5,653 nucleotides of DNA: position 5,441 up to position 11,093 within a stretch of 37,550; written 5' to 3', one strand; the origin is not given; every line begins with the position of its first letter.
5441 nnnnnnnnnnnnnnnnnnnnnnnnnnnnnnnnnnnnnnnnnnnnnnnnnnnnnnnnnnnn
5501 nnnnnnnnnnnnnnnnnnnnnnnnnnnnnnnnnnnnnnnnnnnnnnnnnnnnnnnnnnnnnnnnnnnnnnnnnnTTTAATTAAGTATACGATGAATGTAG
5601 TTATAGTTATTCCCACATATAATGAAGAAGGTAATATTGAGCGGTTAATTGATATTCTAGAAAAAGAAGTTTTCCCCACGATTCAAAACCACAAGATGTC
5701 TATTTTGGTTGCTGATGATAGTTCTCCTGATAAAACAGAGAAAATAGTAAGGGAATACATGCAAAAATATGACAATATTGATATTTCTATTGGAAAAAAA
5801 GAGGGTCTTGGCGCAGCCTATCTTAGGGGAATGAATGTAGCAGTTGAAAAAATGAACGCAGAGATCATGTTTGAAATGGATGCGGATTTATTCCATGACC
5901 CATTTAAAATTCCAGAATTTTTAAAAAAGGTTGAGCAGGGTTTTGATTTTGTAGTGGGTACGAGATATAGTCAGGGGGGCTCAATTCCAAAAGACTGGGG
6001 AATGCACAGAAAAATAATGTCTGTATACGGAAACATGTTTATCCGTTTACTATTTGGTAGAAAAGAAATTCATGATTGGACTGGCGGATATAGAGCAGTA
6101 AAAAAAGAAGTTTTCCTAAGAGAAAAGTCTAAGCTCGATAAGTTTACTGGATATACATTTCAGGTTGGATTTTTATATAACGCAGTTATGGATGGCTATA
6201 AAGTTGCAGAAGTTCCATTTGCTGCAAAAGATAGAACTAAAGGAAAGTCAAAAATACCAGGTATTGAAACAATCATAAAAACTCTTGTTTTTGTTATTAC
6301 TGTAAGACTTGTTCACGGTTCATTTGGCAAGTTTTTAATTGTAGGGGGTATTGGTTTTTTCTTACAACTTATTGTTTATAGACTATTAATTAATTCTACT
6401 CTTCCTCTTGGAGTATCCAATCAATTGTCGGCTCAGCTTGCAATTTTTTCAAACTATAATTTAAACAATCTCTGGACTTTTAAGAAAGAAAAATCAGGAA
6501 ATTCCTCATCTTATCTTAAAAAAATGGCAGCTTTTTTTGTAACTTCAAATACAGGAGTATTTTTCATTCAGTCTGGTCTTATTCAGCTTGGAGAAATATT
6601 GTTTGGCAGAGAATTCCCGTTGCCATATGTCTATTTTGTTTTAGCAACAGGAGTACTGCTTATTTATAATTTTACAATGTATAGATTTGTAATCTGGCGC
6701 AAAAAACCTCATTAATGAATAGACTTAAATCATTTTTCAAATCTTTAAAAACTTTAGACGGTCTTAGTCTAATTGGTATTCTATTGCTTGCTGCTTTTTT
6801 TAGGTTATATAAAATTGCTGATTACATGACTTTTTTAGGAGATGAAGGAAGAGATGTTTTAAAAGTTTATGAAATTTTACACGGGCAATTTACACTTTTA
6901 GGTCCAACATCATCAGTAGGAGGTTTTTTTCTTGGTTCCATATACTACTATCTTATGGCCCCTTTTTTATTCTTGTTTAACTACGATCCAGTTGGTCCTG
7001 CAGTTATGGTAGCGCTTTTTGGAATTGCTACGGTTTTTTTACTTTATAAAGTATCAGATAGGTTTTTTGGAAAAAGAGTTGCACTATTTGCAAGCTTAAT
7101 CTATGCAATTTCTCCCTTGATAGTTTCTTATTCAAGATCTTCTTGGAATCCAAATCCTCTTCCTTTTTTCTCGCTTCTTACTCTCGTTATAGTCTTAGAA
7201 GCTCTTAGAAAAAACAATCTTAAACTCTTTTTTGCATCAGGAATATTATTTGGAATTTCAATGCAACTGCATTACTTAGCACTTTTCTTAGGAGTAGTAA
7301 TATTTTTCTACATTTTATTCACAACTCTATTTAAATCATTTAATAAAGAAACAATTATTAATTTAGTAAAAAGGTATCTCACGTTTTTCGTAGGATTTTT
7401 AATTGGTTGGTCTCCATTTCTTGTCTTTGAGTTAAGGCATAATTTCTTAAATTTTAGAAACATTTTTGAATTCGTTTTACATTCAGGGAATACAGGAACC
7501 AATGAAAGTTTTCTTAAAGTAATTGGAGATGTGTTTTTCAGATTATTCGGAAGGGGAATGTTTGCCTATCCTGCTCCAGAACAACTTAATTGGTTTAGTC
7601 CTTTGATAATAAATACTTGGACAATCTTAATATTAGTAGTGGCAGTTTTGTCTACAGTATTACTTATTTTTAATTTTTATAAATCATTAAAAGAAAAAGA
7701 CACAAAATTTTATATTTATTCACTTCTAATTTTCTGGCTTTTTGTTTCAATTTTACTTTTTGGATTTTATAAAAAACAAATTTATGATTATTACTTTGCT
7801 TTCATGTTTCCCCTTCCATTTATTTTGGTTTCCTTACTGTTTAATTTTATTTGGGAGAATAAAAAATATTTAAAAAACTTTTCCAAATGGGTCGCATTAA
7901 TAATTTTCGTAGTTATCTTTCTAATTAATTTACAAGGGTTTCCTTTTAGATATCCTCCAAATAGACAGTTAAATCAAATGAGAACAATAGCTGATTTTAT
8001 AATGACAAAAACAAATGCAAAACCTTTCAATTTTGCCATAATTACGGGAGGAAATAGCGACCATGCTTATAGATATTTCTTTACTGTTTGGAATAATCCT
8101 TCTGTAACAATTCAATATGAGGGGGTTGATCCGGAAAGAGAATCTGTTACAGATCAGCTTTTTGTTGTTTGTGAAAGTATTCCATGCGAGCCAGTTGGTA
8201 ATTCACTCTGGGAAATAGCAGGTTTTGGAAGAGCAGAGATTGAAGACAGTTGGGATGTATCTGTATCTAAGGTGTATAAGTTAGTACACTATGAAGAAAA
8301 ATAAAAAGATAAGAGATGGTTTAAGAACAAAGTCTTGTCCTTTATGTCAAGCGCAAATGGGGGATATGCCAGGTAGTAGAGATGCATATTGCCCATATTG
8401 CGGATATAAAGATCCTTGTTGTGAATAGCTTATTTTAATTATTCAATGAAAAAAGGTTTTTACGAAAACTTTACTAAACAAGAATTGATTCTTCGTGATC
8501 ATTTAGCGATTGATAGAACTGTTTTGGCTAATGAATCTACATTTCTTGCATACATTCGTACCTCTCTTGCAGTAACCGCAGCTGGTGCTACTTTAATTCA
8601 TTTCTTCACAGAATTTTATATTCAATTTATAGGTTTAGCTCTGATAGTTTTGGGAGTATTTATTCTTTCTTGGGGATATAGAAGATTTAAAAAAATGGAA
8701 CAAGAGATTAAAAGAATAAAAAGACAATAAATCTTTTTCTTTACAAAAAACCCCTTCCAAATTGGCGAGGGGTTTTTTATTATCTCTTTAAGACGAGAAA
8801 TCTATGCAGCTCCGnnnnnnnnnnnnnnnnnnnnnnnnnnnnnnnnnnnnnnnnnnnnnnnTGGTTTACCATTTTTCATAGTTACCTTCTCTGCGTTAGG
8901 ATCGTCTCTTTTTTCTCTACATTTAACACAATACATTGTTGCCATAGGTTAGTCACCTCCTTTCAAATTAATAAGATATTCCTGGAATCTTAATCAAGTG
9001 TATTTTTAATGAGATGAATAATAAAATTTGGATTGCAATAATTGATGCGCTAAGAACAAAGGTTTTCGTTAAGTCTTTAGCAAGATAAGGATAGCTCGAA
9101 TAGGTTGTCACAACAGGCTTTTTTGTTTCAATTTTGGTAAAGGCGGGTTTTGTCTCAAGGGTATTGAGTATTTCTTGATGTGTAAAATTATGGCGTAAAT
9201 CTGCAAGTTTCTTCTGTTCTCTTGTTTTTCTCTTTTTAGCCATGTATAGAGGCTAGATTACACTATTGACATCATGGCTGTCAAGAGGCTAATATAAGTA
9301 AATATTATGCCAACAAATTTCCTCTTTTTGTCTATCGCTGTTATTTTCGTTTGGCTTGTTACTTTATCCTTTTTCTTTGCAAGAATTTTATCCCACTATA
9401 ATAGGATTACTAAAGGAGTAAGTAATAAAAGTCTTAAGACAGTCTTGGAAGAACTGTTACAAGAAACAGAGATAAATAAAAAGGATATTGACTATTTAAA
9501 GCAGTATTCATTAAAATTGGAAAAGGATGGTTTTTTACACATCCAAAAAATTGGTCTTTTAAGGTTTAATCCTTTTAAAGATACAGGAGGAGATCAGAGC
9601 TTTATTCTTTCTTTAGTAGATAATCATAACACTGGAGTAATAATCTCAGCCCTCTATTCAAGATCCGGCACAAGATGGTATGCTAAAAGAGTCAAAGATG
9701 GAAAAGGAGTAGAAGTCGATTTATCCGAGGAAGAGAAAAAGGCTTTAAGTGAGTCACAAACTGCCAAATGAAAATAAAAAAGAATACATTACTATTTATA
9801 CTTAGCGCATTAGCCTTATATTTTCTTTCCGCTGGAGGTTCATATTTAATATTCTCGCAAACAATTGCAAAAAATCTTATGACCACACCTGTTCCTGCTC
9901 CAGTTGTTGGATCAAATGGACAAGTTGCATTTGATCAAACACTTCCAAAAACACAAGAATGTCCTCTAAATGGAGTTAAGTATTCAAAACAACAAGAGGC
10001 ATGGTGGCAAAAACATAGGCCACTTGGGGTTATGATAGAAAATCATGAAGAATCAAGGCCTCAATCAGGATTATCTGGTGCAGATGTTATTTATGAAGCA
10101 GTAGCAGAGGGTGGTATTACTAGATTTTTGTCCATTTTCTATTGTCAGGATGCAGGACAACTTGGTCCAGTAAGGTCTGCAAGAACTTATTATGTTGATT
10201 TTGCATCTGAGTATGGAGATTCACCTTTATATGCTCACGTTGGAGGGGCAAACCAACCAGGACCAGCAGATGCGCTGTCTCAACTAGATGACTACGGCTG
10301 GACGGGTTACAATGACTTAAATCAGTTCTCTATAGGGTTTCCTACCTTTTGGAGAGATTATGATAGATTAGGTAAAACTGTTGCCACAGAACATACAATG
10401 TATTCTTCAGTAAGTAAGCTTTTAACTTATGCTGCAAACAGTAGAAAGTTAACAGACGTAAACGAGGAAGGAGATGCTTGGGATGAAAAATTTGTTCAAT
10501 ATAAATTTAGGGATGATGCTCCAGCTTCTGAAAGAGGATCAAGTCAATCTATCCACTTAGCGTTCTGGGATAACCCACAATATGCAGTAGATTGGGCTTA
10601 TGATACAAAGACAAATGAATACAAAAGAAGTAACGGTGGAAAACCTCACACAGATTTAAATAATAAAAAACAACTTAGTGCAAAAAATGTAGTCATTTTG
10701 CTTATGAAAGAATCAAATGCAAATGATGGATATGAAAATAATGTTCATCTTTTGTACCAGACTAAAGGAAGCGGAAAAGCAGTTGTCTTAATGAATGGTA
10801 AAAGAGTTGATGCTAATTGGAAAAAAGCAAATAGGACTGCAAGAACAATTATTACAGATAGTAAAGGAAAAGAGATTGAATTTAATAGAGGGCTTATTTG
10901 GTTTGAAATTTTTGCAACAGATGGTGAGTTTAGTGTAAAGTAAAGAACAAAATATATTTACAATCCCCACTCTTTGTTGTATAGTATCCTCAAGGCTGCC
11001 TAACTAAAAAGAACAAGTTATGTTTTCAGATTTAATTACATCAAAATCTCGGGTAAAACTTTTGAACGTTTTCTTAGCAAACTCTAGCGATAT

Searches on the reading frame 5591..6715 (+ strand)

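Call 23: search_protein_families(library=pfam, proteins=[window:5591-6715:+], max_evalue=0.001)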
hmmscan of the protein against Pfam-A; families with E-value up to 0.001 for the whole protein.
window:5591-6715:+ (374 aa): 2 families
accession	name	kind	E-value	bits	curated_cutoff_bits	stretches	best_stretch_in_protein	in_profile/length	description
PF00535.33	Glycos_transf_2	-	3.8e-25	89.2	23.3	1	5-175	2-164/168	Glycosyl transferase family 2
PF04138.20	GtrA_DPMS_TM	-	1.3e-14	54.8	26.1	1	247-369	1-117/117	GtrA/DPMS, transmembrane domain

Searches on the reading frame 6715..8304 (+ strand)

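Call 23: search_protein_families(library=pfam, proteins=[window:6715-8304:+], max_evalue=0.001)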
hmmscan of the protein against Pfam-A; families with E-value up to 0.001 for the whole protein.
window:6715-8304:+ (529 aa): 1 family
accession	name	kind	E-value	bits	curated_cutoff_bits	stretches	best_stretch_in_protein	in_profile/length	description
PF13231.12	PMT_2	-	3.7e-16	60.2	26.1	1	77-217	6-145/160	Dolichyl-phosphate-mannose-protein mannosyltransferase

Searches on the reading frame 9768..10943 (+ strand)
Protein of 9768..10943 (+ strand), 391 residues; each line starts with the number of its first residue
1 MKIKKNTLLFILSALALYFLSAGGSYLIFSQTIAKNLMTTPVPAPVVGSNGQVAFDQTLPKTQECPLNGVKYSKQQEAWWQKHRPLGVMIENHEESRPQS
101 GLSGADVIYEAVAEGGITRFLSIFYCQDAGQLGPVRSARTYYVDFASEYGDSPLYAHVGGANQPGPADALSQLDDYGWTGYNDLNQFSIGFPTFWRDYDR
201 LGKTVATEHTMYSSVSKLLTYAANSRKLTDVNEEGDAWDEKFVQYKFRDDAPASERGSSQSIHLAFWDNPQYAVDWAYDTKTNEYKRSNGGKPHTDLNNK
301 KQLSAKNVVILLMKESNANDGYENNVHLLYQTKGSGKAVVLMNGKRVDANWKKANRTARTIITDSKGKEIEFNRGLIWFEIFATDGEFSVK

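Call 23: search_protein_families(library=pfam, proteins=[window:9768-10943:+], max_evalue=0.001)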
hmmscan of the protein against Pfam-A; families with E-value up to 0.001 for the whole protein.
window:9768-10943:+ (391 aa): 2 families
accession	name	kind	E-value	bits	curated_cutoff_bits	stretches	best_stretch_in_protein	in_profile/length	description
PF11258.13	DUF3048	-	1.2e-34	120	25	1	81-224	12-144/148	Protein of unknown function (DUF3048) N-terminal domain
PF17479.7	DUF3048_C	-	6.7e-27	94.6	25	1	264-378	3-113/114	Protein of unknown function (DUF3048) C-terminal domain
